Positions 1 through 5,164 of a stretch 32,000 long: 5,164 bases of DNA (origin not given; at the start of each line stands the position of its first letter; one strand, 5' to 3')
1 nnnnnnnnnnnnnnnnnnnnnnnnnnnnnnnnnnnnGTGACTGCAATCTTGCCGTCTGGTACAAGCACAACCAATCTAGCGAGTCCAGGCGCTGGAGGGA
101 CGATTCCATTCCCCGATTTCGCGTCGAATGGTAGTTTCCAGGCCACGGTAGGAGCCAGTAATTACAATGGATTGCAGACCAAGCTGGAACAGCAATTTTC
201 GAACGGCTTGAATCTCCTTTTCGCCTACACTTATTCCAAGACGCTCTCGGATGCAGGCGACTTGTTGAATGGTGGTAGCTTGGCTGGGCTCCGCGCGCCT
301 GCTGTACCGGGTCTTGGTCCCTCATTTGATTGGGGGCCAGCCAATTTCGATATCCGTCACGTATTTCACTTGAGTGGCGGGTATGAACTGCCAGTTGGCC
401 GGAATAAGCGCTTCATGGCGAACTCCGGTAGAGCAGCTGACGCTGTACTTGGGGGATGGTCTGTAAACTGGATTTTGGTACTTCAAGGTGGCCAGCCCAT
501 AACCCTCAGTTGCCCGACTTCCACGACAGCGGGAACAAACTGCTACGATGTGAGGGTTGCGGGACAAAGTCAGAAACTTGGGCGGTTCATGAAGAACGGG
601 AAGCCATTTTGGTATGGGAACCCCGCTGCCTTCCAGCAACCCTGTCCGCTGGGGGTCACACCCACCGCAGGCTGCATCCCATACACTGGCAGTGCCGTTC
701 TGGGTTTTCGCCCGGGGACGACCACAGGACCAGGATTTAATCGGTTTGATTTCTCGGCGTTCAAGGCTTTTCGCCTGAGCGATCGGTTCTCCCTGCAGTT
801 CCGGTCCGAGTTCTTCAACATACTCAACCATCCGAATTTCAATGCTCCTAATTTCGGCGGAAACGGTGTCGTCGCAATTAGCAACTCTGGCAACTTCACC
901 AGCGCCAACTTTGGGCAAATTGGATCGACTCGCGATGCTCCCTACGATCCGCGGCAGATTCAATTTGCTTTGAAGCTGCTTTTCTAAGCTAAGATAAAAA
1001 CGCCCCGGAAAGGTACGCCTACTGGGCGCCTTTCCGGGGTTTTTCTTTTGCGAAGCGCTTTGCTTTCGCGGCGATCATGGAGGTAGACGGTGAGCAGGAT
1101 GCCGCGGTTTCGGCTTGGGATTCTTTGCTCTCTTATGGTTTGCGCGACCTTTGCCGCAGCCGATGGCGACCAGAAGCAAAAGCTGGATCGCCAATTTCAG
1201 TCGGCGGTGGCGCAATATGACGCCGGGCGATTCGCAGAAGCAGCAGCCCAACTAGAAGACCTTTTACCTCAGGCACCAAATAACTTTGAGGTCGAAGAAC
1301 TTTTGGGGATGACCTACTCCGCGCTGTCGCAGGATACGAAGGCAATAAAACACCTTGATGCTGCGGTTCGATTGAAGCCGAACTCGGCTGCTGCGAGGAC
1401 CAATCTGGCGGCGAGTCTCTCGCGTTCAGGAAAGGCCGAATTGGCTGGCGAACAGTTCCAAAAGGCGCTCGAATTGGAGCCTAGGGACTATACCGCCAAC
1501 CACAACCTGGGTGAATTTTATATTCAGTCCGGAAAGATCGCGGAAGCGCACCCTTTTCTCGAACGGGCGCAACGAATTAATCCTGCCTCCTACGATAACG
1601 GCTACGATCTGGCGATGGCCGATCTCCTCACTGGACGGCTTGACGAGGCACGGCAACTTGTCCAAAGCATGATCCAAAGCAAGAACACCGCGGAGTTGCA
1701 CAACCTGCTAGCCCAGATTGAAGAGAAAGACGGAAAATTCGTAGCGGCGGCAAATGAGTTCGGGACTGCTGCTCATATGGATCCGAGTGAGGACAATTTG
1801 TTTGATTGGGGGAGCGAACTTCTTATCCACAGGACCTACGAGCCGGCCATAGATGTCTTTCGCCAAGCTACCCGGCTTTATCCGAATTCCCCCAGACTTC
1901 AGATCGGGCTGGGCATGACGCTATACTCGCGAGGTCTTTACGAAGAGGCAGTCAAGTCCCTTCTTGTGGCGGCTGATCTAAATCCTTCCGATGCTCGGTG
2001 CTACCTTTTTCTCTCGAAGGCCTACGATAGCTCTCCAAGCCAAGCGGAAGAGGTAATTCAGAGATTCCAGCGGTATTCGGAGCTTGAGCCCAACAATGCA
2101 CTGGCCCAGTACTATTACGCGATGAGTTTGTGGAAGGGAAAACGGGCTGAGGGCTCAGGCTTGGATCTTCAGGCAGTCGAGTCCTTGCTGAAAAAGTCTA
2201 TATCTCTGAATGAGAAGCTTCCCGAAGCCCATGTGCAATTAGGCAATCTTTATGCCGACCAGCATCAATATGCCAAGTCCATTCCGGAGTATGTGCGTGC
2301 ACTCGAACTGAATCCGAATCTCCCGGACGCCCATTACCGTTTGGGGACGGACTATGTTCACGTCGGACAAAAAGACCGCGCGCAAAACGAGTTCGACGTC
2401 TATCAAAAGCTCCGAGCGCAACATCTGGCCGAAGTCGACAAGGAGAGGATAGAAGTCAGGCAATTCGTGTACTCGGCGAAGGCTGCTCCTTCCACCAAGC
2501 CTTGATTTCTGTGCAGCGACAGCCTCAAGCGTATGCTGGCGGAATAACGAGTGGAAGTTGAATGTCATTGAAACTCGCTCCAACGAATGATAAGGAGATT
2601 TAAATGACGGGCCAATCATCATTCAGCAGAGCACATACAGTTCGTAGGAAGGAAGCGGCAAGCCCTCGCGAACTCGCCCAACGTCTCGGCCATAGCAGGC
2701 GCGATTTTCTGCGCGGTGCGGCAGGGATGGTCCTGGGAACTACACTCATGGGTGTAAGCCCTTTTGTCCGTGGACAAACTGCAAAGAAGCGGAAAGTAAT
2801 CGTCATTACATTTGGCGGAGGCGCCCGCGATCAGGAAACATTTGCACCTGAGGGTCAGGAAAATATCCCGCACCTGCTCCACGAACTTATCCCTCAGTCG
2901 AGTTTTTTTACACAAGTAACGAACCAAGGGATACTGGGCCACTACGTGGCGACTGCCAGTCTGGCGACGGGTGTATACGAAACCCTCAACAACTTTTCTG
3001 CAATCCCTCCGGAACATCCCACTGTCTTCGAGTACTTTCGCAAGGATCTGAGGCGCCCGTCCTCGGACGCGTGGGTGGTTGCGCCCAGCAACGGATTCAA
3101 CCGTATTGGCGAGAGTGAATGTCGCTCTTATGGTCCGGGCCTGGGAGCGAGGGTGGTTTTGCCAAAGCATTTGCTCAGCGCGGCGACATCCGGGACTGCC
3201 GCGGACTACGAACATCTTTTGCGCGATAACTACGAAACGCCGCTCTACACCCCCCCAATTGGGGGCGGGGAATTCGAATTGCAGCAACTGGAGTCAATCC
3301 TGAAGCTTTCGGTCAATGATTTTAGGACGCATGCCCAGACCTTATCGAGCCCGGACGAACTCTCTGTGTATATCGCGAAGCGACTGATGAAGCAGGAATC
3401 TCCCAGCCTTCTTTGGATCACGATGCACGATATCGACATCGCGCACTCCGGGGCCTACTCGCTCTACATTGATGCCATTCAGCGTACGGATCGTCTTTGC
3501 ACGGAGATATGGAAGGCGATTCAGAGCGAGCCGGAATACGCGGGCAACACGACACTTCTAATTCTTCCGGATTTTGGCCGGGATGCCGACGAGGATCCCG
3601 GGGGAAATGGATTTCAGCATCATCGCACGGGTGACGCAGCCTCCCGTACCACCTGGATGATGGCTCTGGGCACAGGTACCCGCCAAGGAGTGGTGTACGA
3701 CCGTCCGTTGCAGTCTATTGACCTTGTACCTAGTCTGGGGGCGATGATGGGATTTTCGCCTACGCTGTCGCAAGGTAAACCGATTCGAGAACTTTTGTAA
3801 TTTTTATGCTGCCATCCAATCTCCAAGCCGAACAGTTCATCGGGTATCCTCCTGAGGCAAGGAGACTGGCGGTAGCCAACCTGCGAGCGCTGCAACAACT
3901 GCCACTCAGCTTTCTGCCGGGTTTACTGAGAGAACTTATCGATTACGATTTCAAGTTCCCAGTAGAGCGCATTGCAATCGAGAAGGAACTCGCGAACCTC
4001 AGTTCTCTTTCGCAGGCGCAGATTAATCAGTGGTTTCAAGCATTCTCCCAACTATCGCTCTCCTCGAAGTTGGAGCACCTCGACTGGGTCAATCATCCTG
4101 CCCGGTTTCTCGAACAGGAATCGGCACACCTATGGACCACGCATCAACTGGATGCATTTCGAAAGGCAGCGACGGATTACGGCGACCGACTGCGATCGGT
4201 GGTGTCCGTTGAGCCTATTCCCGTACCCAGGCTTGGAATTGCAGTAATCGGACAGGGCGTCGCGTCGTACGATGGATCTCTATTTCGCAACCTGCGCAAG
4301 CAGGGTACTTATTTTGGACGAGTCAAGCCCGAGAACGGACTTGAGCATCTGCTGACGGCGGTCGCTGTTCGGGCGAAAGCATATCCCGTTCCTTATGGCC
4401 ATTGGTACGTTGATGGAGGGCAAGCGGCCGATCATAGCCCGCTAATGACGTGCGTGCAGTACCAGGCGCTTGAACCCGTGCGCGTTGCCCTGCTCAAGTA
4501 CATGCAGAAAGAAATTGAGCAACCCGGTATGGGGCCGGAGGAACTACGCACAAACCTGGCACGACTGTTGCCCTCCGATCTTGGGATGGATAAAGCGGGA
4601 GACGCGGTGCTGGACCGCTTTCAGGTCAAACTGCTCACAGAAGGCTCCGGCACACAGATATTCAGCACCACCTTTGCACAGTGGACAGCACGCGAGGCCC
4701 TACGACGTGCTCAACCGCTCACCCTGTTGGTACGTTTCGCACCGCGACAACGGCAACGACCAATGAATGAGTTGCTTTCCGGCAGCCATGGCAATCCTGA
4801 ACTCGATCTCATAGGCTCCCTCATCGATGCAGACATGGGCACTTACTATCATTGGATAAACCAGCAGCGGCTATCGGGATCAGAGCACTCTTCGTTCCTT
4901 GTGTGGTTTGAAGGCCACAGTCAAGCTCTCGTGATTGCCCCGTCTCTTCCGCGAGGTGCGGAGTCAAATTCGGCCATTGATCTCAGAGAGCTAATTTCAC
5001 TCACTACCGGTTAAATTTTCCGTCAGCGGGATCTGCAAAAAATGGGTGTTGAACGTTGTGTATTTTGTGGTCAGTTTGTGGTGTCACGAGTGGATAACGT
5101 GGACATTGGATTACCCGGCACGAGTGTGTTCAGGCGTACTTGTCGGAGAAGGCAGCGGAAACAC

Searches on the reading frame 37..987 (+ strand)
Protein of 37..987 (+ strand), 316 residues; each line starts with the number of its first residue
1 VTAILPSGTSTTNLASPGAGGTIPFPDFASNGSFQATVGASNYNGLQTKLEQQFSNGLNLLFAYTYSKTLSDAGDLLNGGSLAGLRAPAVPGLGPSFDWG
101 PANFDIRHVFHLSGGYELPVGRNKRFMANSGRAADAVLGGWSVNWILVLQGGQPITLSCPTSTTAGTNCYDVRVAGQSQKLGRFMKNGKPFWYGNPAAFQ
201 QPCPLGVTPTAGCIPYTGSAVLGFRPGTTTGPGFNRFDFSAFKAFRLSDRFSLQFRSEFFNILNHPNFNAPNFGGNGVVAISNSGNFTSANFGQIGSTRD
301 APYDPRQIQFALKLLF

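Call 10: search_protein_families(library=pfam, proteins=[window:37-987:+], max_evalue=0.001)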
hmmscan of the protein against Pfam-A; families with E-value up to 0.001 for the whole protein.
window:37-987:+ (316 aa): 1 family
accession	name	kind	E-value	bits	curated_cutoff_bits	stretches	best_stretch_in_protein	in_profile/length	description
PF25183.1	OMP_b-brl_4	-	7.1e-63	213.7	30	1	20-309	583-838/838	Outer membrane beta barrel domain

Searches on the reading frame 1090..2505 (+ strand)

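Call 10: search_protein_families(library=pfam, proteins=[window:1090-2505:+], max_evalue=0.001)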
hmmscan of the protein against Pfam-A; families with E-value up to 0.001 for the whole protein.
window:1090-2505:+ (471 aa): 24 families
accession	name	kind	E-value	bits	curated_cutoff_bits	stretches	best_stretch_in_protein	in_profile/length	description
PF07719.23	TPR_2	-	1.3e-35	118.9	27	1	378-410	1-33/34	Tetratricopeptide repeat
PF14559.12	TPR_19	-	1.2e-33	115.6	25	4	145-210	2-68/68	Tetratricopeptide repeat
PF13432.12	TPR_16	-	1.4e-29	102.6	32.7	3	240-302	3-65/65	Tetratricopeptide repeat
PF13414.12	TPR_11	-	2.1e-29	101.4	26.8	2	385-419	1-35/42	TPR repeat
PF00515.34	TPR_1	-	1.8e-28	97.6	27.8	1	378-410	1-33/34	Tetratricopeptide repeat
PF13431.12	TPR_17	-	1.8e-27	93.7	24.4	1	123-154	2-33/34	Tetratricopeptide repeat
PF13428.12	TPR_14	-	2.4e-27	93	23.5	0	378-419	1-42/44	Tetratricopeptide repeat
PF13181.12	TPR_8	-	2.1e-23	80.9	25.7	0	135-166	2-33/34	Tetratricopeptide repeat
PF13424.12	TPR_12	-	7.8e-17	61.7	30.1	1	100-163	3-74/77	Tetratricopeptide repeat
PF23914.1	TPR_CcmH_CycH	-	3.9e-14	53.2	42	2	57-153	41-140/158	Cytochrome c-type biogenesis protein H TPR domain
PF12895.13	ANAPC3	-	3.6e-11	43.6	27.2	0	124-192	13-80/82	Anaphase-promoting complex, cyclosome, subunit 3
PF25063.1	ARM_TT21_C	-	7.9e-11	42.6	35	0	177-271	104-201/209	Tetratricopeptide repeat protein 21 C-terminal ARM domain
PF14561.12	TPR_20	-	1.6e-10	41.6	25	0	81-125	3-47/90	Tetratricopeptide repeat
PF07721.20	TPR_4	-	2.3e-10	40.5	27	0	172-191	5-24/26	Tetratricopeptide repeat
PF13371.12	TPR_9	-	1.4e-09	38.2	35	0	79-136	8-65/73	Tetratricopeptide repeat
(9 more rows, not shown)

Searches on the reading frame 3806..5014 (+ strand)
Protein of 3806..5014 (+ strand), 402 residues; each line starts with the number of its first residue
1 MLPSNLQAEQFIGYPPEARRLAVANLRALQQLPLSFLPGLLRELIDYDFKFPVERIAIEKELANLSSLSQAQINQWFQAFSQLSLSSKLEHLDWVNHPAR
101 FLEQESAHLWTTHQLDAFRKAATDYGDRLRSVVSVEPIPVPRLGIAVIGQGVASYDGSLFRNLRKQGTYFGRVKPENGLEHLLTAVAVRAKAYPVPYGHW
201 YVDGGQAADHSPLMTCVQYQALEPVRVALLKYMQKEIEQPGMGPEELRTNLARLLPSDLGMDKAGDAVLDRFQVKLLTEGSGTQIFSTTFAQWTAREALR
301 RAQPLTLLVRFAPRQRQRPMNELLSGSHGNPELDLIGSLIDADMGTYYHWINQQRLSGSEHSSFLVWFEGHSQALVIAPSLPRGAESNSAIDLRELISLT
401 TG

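Call 7: search_protein_families(library=pfam, proteins=[window:3806-5014:+], max_evalue=0.01)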
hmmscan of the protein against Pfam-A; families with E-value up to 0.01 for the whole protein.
window:3806-5014:+ (402 aa): 2 families
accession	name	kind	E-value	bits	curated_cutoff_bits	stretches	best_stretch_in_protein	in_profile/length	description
PF09106.17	SelB-wing_2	-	0.0041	17.6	22.3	0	229-272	4-42/57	Elongation factor SelB, winged helix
PF00511.22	PPV_E2_C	-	0.0042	17.7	25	0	343-373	29-59/80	E2 (early) protein, C terminal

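Call 80: find_homologous_proteins(query=window:3806-5014:+, max_evalue=1e-20)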
Query window:3806-5014:+ (402 aa): 6936 proteins with E <= 1e-20 among 8000 candidates; the best 120 are listed.
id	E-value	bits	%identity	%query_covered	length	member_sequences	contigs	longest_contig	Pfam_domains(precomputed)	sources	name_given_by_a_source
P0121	4.9e-265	897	99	100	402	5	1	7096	-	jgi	jgi:hypothetical protein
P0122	1.2e-238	810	89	99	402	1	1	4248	-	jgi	jgi:hypothetical protein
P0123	5.8e-236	801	89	100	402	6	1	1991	-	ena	-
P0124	9.6e-235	797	88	100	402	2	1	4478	-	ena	-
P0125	1.2e-234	797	88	100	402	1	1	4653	-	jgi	jgi:hypothetical protein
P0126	2.0e-232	789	88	99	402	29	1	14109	-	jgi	jgi:hypothetical protein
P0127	3.0e-232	789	86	100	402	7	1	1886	-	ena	-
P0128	4.2e-231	785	85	100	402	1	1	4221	-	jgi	jgi:hypothetical protein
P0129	6.7e-228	774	85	100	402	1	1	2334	-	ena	-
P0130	1.2e-227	773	87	100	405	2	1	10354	-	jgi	jgi:hypothetical protein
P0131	5.2e-227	771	85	100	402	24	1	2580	-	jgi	jgi:hypothetical protein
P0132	3.3e-226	769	84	100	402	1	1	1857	-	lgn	-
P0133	1.1e-225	767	86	99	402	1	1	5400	-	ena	-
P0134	2.1e-225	766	85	99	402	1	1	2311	-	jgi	jgi:hypothetical protein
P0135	4.4e-225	765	84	100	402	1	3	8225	-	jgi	jgi:hypothetical protein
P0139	8.1e-224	761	86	99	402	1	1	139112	-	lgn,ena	-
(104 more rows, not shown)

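Call 81: find_encoding_contigs(protein=P0121, flank=10000, max_places=3)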
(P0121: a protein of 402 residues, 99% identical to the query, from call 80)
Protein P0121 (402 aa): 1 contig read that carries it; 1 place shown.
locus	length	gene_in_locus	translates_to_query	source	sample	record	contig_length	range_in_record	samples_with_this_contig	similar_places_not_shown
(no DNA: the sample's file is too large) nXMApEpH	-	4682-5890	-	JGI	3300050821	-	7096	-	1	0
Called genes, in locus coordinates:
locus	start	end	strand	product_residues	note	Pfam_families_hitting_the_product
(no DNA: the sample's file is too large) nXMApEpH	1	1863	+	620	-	?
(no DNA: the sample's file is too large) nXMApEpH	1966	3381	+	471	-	PF07721:TPR_4 (faint), PF13424:TPR_12 (weak), PF14559:TPR_19, PF13432:TPR_16 (weak), PF14559:TPR_19 (weak), PF00515:TPR_1 (weak), PF07719:TPR_2 (weak), PF13414:TPR_11, +16 more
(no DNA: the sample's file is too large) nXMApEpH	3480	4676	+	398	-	-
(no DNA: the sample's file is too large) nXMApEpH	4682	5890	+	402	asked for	-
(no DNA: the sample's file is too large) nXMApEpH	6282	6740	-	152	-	-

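Call 82: find_encoding_contigs(protein=P0139, flank=10000, max_places=2)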
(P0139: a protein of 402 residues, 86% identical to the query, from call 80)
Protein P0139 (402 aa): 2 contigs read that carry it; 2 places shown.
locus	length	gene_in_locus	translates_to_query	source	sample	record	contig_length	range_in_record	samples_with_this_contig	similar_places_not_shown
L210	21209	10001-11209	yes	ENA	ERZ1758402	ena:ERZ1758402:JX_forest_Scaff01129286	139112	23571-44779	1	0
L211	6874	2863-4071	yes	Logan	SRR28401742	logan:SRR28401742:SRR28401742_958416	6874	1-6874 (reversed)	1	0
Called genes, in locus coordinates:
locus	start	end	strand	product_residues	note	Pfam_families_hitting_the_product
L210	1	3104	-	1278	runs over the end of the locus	PF13517:FG-GAP_3, PF07593:UnbV_ASPIC, PF00578:AhpC-TSA, PF08534:Redoxin, PF13432:TPR_16, PF13424:TPR_12, PF13371:TPR_9, PF13424:TPR_12, +25 more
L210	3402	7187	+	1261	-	PF13620:CarboxypepD_reg, PF14686:fn3_3 (faint), PF17210:SdrD_B (faint), PF13715:CarbopepD_reg_2 (weak), PF25183:OMP_b-brl_4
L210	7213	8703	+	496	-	PF13432:TPR_16 (weak), PF14559:TPR_19, PF13432:TPR_16 (weak), PF14559:TPR_19 (weak), PF13414:TPR_11 (weak), PF00515:TPR_1 (weak), PF07719:TPR_2 (weak), PF13414:TPR_11, +16 more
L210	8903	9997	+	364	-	-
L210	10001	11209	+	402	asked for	-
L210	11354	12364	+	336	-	PF00356:LacI, PF00532:Peripla_BP_1, PF13407:Peripla_BP_4, PF13377:Peripla_BP_3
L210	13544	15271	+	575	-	PF13517:FG-GAP_3, PF01839:FG-GAP (weak), PF13517:FG-GAP_3, PF07593:UnbV_ASPIC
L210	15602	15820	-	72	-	-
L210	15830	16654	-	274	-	PF00072:Response_reg, PF01627:Hpt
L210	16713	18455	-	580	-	PF03707:MHYT, PF00512:HisKA, PF02518:HATPase_c, PF00072:Response_reg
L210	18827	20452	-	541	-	PF22694:CtpB_N-like (weak), PF00595:PDZ (weak), PF13180:PDZ_2 (weak), PF17820:PDZ_6, PF03572:Peptidase_S41, PF28547:CHD_PDZ-protease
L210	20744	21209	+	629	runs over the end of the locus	PF13624:SurA_N_3, PF09312:SurA_N, PF13145:Rotamase_2, PF13616:Rotamase_3, PF00639:Rotamase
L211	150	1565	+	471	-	PF13432:TPR_16 (weak), PF14559:TPR_19, PF13432:TPR_16 (weak), PF14559:TPR_19 (weak), PF13414:TPR_11 (weak), PF00515:TPR_1 (weak), PF07719:TPR_2 (weak), PF13414:TPR_11, +16 more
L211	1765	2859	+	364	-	-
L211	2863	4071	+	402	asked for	-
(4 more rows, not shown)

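Call 83: find_encoding_contigs(protein=P0126, flank=10000, max_places=2)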
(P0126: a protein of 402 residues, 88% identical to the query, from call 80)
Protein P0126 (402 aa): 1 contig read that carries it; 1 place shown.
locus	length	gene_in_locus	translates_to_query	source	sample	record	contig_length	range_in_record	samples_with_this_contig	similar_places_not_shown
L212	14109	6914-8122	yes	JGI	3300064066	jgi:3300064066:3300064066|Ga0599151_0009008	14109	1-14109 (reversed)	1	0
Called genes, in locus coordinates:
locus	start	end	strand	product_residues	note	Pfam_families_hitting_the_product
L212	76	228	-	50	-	-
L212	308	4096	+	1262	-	PF13620:CarboxypepD_reg, PF14686:fn3_3 (faint), PF25183:OMP_b-brl_4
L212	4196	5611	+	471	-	PF13432:TPR_16 (weak), PF14559:TPR_19, PF13432:TPR_16, PF14559:TPR_19 (weak), PF13414:TPR_11 (weak), PF00515:TPR_1 (weak), PF07719:TPR_2 (weak), PF13414:TPR_11 (weak), +17 more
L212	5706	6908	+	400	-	-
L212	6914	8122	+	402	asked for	-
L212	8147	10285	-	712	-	PF02449:Glyco_hydro_42, PF08532:Glyco_hydro_42M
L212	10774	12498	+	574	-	PF13517:FG-GAP_3, PF01839:FG-GAP (weak), PF13517:FG-GAP_3, PF07593:UnbV_ASPIC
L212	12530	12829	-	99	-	-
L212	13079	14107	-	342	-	?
